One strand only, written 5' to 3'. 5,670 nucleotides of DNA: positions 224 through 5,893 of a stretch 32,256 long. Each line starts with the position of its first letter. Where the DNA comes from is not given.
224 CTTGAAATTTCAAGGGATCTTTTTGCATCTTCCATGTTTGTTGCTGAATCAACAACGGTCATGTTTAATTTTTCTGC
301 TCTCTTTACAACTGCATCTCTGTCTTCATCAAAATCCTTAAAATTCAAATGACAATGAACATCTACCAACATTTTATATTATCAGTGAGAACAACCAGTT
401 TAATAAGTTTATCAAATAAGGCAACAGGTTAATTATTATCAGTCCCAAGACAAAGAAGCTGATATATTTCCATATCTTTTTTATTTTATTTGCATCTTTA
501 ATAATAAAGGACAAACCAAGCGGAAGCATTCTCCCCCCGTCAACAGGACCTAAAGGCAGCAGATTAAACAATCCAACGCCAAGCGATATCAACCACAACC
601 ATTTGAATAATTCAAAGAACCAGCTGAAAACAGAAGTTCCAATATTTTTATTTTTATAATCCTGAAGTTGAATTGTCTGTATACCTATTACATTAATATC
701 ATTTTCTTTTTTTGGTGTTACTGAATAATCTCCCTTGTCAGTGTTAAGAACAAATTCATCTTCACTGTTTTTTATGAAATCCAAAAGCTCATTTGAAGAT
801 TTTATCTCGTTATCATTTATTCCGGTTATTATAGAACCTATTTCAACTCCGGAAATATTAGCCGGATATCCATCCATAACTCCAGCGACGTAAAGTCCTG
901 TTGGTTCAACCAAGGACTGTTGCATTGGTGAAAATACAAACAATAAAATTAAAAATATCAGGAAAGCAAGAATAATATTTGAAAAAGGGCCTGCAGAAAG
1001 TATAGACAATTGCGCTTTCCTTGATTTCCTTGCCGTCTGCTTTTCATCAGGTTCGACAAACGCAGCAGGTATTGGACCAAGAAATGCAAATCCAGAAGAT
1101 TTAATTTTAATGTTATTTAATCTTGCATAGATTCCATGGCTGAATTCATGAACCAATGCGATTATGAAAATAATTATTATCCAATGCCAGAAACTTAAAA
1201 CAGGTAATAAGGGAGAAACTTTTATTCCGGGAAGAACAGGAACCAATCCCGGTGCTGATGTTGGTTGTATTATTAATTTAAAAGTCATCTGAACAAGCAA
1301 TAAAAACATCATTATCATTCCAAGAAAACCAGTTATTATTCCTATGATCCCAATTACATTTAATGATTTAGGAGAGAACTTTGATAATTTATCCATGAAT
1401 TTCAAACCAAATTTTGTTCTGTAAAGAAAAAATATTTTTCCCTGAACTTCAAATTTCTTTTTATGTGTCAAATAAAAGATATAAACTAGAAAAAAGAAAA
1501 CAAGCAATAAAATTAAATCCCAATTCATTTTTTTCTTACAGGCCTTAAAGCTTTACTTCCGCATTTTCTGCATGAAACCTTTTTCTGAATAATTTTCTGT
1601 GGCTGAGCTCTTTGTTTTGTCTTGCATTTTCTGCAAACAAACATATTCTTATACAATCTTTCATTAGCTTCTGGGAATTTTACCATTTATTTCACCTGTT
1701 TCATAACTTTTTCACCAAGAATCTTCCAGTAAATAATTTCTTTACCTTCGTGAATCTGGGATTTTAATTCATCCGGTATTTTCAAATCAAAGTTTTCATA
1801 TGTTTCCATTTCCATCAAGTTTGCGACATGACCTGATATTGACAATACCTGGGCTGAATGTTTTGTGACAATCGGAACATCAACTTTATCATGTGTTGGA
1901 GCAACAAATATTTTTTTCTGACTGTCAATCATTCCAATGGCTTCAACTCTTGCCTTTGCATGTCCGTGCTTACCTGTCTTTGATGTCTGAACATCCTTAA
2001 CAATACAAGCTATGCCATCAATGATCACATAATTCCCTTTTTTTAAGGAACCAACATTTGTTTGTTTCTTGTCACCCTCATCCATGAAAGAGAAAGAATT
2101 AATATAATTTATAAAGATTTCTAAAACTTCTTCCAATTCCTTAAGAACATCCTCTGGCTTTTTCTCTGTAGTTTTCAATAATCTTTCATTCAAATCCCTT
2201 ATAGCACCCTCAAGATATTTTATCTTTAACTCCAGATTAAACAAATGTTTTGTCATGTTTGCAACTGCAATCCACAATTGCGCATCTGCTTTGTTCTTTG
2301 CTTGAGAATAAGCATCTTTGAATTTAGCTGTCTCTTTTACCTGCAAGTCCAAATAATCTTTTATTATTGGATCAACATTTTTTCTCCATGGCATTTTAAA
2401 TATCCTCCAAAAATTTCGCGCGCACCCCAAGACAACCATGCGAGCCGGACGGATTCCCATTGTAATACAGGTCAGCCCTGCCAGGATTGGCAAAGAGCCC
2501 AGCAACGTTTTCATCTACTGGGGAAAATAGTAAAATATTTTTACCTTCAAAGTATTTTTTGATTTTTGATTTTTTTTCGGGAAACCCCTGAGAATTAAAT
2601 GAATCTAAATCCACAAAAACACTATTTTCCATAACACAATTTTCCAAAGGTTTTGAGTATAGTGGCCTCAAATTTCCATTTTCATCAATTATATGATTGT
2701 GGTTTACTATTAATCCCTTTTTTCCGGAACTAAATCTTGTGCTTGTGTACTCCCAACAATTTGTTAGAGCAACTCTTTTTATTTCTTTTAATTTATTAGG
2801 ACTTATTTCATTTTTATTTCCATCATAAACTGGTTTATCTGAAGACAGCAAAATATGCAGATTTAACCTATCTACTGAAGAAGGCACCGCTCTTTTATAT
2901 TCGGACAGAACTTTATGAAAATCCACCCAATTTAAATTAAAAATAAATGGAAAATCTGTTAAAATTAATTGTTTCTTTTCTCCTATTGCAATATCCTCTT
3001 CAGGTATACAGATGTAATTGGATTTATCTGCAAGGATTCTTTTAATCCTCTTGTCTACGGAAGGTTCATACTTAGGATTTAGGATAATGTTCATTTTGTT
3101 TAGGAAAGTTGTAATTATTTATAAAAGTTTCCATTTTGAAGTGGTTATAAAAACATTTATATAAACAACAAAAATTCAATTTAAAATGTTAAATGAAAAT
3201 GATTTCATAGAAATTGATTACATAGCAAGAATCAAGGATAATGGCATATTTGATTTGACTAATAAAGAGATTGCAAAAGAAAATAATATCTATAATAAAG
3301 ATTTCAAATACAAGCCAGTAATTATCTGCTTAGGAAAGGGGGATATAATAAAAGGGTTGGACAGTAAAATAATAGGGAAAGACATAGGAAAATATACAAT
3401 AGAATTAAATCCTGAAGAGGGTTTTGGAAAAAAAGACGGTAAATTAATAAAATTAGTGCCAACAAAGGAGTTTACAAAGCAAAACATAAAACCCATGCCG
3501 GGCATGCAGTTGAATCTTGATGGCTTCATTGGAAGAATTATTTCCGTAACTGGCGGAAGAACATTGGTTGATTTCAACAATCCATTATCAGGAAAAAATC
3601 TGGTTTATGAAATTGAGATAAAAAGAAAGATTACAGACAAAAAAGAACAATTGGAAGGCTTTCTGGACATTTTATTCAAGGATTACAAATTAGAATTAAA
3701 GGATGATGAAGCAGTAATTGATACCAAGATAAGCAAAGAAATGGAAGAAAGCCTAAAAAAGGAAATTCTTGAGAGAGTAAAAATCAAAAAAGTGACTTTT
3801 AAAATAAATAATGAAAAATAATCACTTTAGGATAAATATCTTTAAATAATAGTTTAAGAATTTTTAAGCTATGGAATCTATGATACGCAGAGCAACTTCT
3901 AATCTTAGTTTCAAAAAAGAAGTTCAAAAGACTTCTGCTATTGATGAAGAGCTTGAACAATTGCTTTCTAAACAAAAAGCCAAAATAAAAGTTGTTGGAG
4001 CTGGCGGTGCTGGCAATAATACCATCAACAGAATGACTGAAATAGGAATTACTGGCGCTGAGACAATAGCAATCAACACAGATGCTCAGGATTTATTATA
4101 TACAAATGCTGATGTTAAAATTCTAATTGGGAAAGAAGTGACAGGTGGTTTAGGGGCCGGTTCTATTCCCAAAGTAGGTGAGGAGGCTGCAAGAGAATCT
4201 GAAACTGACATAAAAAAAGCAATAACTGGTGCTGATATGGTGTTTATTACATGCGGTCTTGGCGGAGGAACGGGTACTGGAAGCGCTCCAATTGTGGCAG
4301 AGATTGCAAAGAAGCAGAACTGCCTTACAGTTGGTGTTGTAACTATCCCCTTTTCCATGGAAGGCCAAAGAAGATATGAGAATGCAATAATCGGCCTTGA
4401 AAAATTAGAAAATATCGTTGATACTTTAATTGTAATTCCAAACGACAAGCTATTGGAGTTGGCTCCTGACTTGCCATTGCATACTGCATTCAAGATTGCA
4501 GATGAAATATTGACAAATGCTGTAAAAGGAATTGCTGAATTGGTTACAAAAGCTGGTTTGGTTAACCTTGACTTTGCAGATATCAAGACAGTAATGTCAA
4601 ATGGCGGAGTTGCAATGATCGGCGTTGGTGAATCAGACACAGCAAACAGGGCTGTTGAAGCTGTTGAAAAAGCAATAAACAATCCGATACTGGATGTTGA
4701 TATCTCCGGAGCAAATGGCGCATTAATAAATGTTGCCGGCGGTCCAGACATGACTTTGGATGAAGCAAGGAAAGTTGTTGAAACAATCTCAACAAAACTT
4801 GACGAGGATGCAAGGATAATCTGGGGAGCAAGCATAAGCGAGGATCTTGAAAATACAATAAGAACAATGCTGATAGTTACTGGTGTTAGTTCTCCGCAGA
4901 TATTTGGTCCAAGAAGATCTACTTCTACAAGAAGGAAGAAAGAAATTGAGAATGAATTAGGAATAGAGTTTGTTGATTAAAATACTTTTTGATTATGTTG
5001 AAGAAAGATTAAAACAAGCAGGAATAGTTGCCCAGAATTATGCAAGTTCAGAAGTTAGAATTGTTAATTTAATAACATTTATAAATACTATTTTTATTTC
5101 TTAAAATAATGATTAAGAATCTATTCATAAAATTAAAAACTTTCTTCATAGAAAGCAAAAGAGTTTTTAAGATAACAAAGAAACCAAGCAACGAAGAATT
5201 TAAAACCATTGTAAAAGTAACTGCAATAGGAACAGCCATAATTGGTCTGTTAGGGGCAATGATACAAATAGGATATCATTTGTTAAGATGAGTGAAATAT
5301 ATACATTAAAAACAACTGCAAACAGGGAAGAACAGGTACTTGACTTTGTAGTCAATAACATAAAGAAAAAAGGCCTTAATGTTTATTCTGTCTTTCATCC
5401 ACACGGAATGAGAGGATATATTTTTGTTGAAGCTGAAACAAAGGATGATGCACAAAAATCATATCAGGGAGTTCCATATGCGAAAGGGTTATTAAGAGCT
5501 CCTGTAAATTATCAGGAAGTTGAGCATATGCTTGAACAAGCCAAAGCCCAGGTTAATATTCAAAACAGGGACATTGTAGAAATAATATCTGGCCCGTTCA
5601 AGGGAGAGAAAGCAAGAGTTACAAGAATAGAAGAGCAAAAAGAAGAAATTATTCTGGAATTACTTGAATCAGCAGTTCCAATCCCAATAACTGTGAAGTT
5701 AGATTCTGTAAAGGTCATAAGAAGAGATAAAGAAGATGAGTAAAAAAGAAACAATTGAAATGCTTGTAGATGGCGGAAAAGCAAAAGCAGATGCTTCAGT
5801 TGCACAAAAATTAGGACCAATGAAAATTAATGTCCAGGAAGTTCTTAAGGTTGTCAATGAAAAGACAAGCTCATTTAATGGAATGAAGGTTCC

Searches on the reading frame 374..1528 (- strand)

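Call 68: search_protein_families(library=pfam, proteins=[window:374-1528:-], max_evalue=0.0001)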
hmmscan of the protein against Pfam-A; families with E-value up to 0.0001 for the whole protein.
window:374-1528:- (384 aa): 2 families
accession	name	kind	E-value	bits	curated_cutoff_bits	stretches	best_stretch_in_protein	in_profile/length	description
PF02163.28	Peptidase_M50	-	2e-25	89.9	27.2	1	117-361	3-218/221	Peptidase family M50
PF17820.7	PDZ_6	-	7.6e-05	22.8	27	0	214-258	2-46/54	PDZ domain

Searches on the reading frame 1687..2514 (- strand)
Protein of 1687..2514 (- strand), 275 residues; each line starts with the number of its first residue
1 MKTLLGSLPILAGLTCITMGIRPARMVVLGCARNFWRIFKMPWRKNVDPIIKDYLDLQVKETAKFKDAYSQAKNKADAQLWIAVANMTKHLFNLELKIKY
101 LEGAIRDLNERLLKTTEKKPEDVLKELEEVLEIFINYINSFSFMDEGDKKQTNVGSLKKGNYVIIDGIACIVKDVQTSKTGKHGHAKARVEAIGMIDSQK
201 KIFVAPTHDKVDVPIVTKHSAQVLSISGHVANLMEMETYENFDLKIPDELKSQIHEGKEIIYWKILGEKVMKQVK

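Call 68: search_protein_families(library=pfam, proteins=[window:1687-2514:-], max_evalue=0.0001)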
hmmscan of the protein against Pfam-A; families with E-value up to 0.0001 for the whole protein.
window:1687-2514:- (275 aa): 1 family
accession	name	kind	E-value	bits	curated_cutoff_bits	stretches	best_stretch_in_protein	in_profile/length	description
PF21485.3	IF5A-like_N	-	7.3e-14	51.8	27.1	1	152-202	6-56/63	Translation initiation factor 5A-like, N-terminal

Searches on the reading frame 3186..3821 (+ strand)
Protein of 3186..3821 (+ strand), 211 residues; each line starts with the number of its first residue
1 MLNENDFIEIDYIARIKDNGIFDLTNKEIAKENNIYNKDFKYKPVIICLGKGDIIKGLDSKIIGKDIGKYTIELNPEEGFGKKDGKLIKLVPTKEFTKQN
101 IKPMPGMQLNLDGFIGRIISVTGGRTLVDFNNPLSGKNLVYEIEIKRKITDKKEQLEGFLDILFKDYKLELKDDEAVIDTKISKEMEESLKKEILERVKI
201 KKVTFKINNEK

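Call 68: search_protein_families(library=pfam, proteins=[window:3186-3821:+], max_evalue=0.0001)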
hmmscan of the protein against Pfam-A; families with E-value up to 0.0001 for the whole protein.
window:3186-3821:+ (211 aa): 2 families
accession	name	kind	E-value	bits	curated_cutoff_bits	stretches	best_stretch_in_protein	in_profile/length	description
PF22199.2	FKBP26_IF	-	9.9e-20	70.7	27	1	89-134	1-46/46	FKBP26, IF domain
PF00254.34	FKBP_C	-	2.1e-06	28.4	21.1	1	3-86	6-77/94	FKBP-type peptidyl-prolyl cis-trans isomerase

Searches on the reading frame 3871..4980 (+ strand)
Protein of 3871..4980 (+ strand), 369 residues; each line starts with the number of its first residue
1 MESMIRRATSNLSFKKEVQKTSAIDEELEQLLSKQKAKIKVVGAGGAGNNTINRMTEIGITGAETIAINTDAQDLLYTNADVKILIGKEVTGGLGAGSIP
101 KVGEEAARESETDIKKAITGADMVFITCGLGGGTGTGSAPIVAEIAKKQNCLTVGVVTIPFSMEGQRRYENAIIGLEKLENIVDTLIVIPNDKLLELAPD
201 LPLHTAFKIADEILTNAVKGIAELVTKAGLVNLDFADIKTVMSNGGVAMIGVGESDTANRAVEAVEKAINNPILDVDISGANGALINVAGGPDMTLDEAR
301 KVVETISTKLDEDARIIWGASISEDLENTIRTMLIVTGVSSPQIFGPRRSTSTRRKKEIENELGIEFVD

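Call 68: search_protein_families(library=pfam, proteins=[window:3871-4980:+], max_evalue=0.0001)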
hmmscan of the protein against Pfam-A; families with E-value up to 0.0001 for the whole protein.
window:3871-4980:+ (369 aa): 2 families
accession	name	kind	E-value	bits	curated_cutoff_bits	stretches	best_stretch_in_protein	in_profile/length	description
PF00091.31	Tubulin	-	2.4e-48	165.4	33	1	38-197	1-188/190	Tubulin/FtsZ family, GTPase domain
PF12327.13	FtsZ_C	-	3.7e-35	120.5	27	1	246-339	1-94/95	FtsZ family, C-terminal domain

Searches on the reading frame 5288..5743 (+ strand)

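Call 68: search_protein_families(library=pfam, proteins=[window:5288-5743:+], max_evalue=0.0001)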
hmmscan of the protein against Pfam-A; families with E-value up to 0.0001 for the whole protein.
window:5288-5743:+ (151 aa): 2 families
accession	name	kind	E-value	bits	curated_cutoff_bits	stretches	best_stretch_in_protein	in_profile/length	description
PF03439.18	Spt5-NGN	-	6.2e-18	65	22.4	1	4-82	2-84/84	Early transcription elongation factor of RNA pol II, NGN section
PF00467.35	KOW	-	2.9e-07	30.5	22.3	1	95-123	3-31/32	KOW motif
